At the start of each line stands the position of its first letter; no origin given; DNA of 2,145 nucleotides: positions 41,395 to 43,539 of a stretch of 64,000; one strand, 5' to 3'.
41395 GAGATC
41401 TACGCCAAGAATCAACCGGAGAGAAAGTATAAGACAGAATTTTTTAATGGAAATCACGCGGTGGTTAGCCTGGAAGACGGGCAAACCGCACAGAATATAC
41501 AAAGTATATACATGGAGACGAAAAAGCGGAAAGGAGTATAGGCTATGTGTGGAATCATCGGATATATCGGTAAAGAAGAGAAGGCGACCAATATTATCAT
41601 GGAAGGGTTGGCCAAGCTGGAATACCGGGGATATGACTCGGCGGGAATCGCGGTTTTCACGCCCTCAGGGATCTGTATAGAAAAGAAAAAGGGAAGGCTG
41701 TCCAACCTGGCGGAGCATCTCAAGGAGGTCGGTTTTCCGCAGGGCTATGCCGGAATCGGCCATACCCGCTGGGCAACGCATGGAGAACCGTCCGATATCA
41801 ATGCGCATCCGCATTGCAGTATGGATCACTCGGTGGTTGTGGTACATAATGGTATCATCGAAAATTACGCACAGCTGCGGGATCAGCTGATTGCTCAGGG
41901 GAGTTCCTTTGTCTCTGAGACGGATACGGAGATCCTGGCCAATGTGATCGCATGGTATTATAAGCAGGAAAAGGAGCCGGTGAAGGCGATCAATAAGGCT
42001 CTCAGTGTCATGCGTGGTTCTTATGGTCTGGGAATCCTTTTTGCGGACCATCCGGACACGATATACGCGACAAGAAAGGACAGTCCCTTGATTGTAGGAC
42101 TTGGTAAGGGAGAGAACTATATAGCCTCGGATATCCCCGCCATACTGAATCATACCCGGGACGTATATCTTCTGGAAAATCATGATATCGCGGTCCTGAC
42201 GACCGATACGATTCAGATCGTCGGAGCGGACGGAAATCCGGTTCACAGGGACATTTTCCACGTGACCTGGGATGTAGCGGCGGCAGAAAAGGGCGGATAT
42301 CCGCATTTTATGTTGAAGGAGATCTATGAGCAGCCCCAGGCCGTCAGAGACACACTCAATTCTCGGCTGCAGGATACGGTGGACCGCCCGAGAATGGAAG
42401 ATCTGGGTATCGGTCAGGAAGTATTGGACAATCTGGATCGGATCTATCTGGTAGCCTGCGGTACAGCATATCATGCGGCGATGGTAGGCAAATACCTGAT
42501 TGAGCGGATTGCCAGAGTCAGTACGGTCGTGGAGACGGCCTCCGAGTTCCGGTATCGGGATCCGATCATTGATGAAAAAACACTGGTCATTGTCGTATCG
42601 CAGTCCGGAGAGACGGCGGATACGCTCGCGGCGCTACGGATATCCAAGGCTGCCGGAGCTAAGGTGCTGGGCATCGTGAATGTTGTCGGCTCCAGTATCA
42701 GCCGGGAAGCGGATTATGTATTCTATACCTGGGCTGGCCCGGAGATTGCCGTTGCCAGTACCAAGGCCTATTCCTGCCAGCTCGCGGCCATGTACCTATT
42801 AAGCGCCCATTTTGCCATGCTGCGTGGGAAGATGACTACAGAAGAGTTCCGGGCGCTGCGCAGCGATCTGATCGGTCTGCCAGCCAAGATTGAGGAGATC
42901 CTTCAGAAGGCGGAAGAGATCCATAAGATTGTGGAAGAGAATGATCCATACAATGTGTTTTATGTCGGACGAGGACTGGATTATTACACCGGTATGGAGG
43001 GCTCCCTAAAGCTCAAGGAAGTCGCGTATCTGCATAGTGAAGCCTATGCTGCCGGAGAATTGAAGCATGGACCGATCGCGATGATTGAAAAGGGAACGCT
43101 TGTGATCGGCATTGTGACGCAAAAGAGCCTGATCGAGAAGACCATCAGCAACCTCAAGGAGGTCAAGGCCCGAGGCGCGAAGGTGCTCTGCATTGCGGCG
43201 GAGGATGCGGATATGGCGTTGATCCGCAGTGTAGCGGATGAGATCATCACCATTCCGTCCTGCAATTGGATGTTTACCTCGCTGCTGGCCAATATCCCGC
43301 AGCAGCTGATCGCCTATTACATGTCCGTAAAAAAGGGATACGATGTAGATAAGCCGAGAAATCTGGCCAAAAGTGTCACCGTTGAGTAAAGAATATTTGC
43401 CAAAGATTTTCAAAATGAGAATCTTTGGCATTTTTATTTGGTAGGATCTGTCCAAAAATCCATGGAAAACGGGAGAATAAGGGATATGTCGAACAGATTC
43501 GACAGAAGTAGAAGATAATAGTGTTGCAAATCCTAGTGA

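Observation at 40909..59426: NusG paralog (LoaP/UpxY-like) co-transcribed with glmS heads an 18-kb galactofuranose-containing polysaccharide locus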

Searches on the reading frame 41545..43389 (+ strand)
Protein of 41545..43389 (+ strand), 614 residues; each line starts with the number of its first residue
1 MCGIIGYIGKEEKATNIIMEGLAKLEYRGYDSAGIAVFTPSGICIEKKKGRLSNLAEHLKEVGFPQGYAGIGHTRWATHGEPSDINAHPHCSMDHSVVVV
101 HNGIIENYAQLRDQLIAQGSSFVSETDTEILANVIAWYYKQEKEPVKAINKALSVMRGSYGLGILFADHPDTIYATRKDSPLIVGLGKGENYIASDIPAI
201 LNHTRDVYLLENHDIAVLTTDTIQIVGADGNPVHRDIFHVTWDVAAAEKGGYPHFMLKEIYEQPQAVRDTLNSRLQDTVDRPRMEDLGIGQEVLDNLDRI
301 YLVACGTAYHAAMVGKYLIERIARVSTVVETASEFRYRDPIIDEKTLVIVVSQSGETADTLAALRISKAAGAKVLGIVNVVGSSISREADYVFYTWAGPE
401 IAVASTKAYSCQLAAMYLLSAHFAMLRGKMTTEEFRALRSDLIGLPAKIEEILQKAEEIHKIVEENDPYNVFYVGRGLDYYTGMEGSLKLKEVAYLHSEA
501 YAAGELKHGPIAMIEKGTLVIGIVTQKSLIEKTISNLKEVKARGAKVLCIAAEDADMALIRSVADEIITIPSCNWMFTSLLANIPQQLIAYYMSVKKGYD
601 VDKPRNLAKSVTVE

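Call 3: search_protein_families(library=pfam, proteins=[window:41545-43389:+], max_evalue=0.01)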
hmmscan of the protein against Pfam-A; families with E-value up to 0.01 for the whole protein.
window:41545-43389:+ (614 aa): 4 families
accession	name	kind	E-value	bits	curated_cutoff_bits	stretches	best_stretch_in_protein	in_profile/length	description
PF01380.27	SIS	-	7.2e-54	181.6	25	2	298-419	6-128/131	SIS domain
PF13522.11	GATase_6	-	3e-15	56.8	27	1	68-173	11-104/130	Glutamine amidotransferase domain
PF13537.11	GATase_7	-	2.4e-12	47.4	25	1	85-201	11-122/123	Glutamine amidotransferase domain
PF13230.11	GATase_4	-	0.00042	19.8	23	1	31-140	34-143/272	Glutamine amidotransferases class-II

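Call 5: search_protein_families(library=ncbifam, proteins=[window:41545-43389:+], max_evalue=0.01)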
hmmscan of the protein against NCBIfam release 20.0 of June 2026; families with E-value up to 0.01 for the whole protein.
window:41545-43389:+ (614 aa): 27 families (the best 25 are shown)
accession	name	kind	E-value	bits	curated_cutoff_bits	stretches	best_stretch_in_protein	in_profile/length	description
NF001484.0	PRK00331.1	subfamily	5.8e-245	814.3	381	1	1-614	1-601/601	isomerizing glutamine--fructose-6-phosphate transaminase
TIGR01135.1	glmS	equivalog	2.7e-239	795.7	418.05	1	2-614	1-607/607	glutamine--fructose-6-phosphate transaminase (isomerizing)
NF046059.1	NagB_SO3506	equivalog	1.1e-38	133.3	430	1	257-556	5-288/330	glucosamine-6-phosphate deaminase NagB-II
NF041128.1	glucosaP_deam_GlmD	equivalog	4.4e-31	108.3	580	1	303-611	37-321/323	glucosamine-6-phosphate deaminase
TIGR01134.1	purF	equivalog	1.6e-27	97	350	1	2-207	1-209/432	amidophosphoribosyltransferase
NF008481.0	PRK11382.1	equivalog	8.5e-19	67.9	430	1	293-605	40-332/340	fructoselysine 6-phosphate deglycase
TIGR01536.1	asn_synth_AEB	equivalog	9.9e-13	47.9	267.1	1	2-307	1-273/517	asparagine synthase (glutamine-hydrolyzing)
NF040776.2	AlsR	equivalog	2.1e-12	46.6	400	1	341-424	173-254/279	transcriptional repressor AlsR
NF008458.0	PRK11337.1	equivalog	7.9e-11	41.4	378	1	341-423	185-265/293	MurR/RpiR family transcriptional regulator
TIGR03104.1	trio_amidotrans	equivalog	2e-09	36.2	570.1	1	64-133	38-106/589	N-acetylglutaminylglutamine amidotransferase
NF006425.0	PRK08674.1-5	equivalog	9.1e-08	31.4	471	1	292-377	44-127/358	bifunctional phosphoglucose/phosphomannose isomerase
TIGR00274.1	TIGR00274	equivalog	1.7e-07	30.6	302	1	342-430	124-214/291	N-acetylmuramic acid 6-phosphate etherase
NF003915.0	PRK05441.1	subfamily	3.2e-07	29.6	168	1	342-448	129-237/300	N-acetylmuramic acid 6-phosphate etherase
NF006949.0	PRK09431.1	equivalog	3.4e-07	29.2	499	1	86-207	59-172/554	asparagine synthase B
NF041755.1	RuMP_HxlAB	equivalog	7.9e-07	28.4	500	1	285-395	234-339/391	bifunctional 3-hexulose-6-phosphate synthase/6-phospho-3-hexuloisomerase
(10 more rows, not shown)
